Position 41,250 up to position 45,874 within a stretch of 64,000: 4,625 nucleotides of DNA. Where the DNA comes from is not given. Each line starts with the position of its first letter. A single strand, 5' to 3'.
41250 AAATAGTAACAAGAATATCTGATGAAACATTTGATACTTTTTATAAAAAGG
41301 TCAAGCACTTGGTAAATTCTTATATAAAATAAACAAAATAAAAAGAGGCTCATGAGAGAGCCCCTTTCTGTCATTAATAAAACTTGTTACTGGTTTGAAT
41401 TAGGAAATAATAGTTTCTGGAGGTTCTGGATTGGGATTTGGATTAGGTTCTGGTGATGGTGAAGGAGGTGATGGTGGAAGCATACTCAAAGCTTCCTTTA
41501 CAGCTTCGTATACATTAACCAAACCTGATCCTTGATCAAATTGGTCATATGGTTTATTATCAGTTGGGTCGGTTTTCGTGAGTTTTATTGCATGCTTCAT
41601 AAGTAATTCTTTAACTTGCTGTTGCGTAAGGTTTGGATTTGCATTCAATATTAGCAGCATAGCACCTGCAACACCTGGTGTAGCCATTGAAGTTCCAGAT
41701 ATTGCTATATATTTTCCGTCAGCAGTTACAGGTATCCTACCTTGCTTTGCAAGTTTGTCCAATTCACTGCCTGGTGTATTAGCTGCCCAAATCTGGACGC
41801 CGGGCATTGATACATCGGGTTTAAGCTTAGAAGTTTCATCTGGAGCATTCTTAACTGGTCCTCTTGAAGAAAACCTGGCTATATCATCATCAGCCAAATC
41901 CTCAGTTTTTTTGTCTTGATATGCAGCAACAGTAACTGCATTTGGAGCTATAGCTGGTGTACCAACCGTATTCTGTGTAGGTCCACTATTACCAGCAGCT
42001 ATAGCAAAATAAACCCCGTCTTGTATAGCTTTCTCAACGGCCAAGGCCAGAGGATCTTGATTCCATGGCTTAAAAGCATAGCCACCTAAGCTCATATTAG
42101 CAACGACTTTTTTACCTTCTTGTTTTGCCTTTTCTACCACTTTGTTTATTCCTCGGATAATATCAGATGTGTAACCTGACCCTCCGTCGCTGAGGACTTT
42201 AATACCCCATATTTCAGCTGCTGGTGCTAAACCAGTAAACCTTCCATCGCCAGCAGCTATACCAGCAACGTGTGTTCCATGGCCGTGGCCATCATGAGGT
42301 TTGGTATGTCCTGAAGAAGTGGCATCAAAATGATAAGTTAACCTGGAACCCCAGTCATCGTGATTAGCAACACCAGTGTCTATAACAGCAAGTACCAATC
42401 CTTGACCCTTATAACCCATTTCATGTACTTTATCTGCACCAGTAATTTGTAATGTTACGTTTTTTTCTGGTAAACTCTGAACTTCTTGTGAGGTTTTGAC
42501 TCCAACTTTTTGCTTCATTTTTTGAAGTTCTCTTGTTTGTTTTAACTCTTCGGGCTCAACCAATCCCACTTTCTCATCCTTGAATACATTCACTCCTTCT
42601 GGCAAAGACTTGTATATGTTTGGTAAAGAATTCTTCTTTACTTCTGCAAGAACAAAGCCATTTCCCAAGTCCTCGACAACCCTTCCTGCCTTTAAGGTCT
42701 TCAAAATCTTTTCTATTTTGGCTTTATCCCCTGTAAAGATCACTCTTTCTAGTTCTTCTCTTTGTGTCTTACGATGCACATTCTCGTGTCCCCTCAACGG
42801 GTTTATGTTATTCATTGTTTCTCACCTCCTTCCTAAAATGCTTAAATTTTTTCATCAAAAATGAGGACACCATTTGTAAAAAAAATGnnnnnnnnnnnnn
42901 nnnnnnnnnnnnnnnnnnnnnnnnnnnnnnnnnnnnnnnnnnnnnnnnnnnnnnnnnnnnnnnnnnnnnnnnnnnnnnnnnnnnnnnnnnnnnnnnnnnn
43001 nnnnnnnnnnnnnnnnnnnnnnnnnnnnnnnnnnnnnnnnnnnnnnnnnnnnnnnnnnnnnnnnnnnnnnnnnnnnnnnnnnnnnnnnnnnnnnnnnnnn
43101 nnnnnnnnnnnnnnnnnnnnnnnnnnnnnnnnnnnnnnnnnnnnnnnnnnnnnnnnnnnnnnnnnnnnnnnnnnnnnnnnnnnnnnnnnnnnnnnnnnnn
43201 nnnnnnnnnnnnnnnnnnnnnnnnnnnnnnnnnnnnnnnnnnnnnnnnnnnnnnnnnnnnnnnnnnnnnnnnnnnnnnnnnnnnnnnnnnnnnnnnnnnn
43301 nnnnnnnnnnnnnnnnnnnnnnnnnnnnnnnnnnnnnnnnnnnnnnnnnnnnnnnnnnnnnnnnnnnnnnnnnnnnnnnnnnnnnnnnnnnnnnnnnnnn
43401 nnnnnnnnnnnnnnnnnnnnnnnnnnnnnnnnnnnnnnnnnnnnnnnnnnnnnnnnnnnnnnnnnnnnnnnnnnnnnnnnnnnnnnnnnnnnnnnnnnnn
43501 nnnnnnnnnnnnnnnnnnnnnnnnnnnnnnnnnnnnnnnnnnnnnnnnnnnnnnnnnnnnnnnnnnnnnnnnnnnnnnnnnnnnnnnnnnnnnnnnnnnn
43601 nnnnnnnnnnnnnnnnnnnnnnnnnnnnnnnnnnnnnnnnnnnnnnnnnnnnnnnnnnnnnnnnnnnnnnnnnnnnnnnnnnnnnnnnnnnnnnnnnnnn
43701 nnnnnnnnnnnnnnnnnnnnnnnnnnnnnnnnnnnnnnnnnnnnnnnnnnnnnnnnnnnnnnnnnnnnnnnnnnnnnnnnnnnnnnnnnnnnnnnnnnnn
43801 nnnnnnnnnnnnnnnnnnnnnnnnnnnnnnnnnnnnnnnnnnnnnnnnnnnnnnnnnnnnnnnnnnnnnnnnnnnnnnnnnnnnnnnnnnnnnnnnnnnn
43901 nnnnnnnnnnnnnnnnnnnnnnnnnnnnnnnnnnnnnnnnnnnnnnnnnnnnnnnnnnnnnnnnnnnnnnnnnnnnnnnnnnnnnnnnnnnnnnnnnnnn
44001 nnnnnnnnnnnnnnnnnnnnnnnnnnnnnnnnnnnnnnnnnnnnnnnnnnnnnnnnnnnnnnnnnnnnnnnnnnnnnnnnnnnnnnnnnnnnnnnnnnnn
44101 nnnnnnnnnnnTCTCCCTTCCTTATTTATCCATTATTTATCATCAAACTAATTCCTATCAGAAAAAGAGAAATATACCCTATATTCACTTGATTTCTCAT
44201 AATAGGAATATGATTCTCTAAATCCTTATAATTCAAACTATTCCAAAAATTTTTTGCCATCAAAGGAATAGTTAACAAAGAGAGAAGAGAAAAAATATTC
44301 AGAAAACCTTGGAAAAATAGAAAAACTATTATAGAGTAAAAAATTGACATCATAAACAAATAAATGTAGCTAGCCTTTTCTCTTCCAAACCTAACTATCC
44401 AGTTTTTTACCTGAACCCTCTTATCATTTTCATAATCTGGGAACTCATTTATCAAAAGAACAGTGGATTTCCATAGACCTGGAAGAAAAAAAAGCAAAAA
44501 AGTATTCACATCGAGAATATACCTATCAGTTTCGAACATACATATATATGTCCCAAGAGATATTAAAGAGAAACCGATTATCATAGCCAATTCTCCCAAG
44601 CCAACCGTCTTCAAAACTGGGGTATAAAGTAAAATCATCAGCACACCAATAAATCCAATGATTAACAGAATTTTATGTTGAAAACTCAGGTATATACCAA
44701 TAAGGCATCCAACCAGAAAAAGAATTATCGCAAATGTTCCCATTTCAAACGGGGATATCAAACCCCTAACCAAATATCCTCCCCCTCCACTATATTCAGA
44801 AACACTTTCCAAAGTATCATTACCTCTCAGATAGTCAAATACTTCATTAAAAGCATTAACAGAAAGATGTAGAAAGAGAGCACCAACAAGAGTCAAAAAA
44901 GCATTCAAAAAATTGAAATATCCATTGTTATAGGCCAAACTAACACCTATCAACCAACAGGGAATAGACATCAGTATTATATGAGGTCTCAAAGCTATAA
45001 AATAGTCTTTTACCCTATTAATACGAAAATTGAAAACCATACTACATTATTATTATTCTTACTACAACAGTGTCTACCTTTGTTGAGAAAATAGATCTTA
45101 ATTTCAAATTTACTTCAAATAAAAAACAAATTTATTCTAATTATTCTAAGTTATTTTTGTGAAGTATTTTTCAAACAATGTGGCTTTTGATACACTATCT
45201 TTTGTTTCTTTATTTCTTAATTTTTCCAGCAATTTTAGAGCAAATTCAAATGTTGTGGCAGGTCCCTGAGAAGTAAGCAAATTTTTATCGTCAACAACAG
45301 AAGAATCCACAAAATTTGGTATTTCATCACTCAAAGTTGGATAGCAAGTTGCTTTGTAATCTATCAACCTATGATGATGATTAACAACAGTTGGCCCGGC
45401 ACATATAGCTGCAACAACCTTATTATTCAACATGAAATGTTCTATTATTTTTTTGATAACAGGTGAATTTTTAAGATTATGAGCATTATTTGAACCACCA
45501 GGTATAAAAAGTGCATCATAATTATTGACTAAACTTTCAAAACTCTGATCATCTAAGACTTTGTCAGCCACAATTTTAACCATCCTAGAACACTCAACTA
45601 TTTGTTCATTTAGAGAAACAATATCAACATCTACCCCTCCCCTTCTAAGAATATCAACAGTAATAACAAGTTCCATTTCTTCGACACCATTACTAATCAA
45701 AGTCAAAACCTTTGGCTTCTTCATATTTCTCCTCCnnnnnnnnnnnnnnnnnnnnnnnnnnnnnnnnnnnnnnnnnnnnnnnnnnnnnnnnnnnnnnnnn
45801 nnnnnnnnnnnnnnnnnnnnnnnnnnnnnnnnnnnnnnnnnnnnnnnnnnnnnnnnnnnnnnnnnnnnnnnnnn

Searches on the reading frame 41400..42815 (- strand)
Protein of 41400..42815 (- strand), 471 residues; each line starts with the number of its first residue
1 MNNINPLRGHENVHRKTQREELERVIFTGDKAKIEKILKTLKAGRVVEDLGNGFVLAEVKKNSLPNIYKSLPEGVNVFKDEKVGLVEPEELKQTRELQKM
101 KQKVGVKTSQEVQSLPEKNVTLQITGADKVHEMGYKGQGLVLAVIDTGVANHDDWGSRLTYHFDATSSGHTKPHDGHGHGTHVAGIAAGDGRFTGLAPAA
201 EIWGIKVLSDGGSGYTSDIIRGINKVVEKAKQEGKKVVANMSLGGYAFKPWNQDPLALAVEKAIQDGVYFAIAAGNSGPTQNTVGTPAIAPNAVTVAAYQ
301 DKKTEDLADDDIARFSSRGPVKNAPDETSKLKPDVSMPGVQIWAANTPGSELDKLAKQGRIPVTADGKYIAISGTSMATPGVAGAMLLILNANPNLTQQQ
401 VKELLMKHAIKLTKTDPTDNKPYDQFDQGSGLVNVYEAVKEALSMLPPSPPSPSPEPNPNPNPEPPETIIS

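Call 8: search_protein_families(library=pfam, proteins=[window:41400-42815:-])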
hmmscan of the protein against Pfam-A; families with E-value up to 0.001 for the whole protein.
window:41400-42815:- (471 aa): 1 family
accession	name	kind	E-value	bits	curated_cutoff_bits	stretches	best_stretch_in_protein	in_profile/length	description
PF00082.27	Peptidase_S8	-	5.2e-50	170.8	21.8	1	137-418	1-274/288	Subtilase family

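Call 27: search_protein_families(library=ncbifam, proteins=[window:41400-42815:-], max_evalue=0.01)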
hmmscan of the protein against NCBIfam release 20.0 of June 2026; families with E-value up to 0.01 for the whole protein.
window:41400-42815:- (471 aa): 8 families
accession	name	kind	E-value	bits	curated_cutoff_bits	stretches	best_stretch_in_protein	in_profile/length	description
TIGR03921.1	T7SS_mycosin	equivalog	2e-35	122.5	278.75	1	127-463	3-312/353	type VII secretion-associated serine protease mycosin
NF033595.1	denti_PrtP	equivalog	1.2e-16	60.5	300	1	230-441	333-504/606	dentilisin complex serine proteinase subunit PrtP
NF040553.1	SGO_0316_fam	subfamily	6.2e-15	54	1400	2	171-302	352-502/1486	SGO_0316/SGO_0317 family LPXTG-anchored serine peptidase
NF040809.1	germ_prot_CspBA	exception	2.2e-10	38.9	1250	1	173-283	718-830/1099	bifunctional germination protease/germinant receptor pseudoprotease CspBA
NF049966.1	QH_SP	equivalog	2.2e-08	33.7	165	1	143-276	3-124/219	subtilisin-like serine protease QhpE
NF040808.2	CspC_non_triad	exception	5.6e-06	25.1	675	1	174-280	164-280/556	bile acid germinant receptor pseudoprotease CspC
NF051851.1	AtpSerPepEprS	equivalog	5.9e-05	21.3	1700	1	364-415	292-343/988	autotransporter serine peptidase EprS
TIGR03895.1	protease_PatA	subfamily_domain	0.00054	18.8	421.05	0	179-301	1-121/606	PatA/PatG family cyanobactin maturation protease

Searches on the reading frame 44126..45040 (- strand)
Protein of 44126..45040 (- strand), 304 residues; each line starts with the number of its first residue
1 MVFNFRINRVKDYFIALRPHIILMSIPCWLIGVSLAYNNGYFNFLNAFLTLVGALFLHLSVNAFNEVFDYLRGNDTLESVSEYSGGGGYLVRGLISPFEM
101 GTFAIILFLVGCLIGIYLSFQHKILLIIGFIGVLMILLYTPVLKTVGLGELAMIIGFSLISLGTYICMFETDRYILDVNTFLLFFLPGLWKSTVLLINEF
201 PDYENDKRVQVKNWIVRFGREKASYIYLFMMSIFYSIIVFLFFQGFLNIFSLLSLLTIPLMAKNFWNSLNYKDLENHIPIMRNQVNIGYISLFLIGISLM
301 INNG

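Call 9: search_protein_families(library=pfam, proteins=[window:44126-45040:-])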
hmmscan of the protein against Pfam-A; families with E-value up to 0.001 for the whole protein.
window:44126-45040:- (304 aa): 1 family
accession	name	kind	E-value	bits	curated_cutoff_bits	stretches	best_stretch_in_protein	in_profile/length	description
PF01040.23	UbiA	-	3.9e-29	102.1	34.2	1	28-276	4-239/250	UbiA prenyltransferase family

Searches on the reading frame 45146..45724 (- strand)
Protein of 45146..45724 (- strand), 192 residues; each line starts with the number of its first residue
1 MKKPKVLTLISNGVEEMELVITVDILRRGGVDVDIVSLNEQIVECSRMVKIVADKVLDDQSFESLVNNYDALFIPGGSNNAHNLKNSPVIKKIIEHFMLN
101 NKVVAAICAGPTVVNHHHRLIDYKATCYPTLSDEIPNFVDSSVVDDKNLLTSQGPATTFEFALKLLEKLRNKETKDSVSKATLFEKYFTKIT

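Call 25: search_protein_families(library=pfam, proteins=[window:45146-45724:-])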
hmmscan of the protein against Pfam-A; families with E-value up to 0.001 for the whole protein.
window:45146-45724:- (192 aa): 3 families
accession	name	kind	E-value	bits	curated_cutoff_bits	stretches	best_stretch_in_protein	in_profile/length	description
PF01965.30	DJ-1_PfpI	-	1.8e-42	145.4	26.6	1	5-167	2-164/165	DJ-1/PfpI family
PF17124.11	ThiJ_like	-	8.4e-09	35.9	30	1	55-136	73-160/186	ThiJ/PfpI family-like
PF07685.20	GATase_3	-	0.00018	21.6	27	1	63-110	35-84/196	CobB/CobQ-like glutamine amidotransferase domain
